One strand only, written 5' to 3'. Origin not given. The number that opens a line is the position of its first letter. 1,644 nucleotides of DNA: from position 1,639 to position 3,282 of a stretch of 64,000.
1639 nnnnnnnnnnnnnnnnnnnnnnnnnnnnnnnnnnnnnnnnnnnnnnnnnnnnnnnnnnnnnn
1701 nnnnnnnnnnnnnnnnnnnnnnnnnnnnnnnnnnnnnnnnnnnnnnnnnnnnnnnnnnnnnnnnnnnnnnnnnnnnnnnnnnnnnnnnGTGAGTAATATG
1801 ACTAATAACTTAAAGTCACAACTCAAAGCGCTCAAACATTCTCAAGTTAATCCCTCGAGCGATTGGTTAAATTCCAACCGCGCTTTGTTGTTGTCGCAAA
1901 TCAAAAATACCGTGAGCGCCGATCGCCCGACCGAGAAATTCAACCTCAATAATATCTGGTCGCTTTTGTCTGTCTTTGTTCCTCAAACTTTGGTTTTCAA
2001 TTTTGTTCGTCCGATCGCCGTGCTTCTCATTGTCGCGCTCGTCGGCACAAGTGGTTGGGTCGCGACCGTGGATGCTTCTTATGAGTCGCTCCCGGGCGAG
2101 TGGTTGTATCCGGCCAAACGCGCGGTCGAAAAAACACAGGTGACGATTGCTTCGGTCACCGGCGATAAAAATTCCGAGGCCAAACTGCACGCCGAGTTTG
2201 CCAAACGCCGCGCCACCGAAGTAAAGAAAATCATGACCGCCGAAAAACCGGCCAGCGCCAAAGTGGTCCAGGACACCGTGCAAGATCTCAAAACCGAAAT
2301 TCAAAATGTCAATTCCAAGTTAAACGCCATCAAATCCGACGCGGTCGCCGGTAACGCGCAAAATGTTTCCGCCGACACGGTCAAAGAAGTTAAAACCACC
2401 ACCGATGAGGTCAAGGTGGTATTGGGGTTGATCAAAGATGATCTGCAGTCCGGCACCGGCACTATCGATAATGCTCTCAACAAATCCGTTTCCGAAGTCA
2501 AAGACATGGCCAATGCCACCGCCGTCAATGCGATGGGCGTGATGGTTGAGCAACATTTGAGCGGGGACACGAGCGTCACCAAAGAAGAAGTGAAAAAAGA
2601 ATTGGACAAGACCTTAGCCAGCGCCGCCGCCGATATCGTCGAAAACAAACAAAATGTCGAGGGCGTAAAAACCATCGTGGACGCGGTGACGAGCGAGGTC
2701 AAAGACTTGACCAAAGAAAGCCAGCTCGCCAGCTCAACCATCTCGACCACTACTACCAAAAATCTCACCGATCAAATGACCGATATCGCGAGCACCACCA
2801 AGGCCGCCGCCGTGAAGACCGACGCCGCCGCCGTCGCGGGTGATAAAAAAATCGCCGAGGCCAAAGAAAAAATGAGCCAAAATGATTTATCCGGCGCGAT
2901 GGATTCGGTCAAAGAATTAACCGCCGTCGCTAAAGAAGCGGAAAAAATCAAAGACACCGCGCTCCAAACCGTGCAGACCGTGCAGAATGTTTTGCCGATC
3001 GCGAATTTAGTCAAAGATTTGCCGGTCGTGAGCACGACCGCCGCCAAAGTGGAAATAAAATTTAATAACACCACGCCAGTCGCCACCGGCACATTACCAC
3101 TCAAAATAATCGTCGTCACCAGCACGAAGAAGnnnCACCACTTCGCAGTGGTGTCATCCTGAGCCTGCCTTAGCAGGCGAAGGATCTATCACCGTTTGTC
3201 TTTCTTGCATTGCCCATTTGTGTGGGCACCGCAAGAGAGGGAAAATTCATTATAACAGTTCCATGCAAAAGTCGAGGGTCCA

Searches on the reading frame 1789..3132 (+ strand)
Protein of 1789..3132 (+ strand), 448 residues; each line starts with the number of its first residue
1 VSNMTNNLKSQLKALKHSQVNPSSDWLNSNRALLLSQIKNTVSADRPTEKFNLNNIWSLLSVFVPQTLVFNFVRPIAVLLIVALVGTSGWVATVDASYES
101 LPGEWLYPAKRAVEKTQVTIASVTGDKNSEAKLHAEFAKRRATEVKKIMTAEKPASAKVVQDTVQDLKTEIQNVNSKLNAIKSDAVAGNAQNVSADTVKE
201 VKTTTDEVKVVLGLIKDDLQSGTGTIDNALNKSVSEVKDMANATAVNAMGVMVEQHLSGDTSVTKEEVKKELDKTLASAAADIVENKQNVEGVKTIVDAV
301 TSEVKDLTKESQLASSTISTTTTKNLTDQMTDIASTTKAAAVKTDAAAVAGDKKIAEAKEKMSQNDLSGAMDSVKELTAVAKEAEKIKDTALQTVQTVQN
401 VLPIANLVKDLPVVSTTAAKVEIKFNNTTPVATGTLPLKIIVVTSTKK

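Call 30: search_protein_families(library=pfam, proteins=[window:1789-3132:+], max_evalue=1)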
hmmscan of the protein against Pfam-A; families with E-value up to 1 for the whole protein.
window:1789-3132:+ (448 aa): 6 families
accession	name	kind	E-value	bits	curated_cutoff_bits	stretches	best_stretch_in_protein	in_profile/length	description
PF18915.5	DUF5667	-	2.2e-11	44.5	27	1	100-202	2-93/99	Domain of unknown function (DUF5667)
PF06013.18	WXG100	-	0.021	15.5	27.3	1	155-222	11-77/86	Proteins of 100 residues with WXG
PF18977.5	DUF5713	-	0.042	14.7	27.3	1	272-341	25-95/107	Family of unknown function (DUF5713)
PF00691.25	OmpA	-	0.05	14.4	27.2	1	115-159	31-74/98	OmpA family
PF06009.19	Laminin_II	-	0.053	14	33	1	150-264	5-122/138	Laminin Domain II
PF21794.3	RAD51D_N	-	0.43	11.3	27.3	0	287-313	19-45/60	RAD51D, N-terminal domain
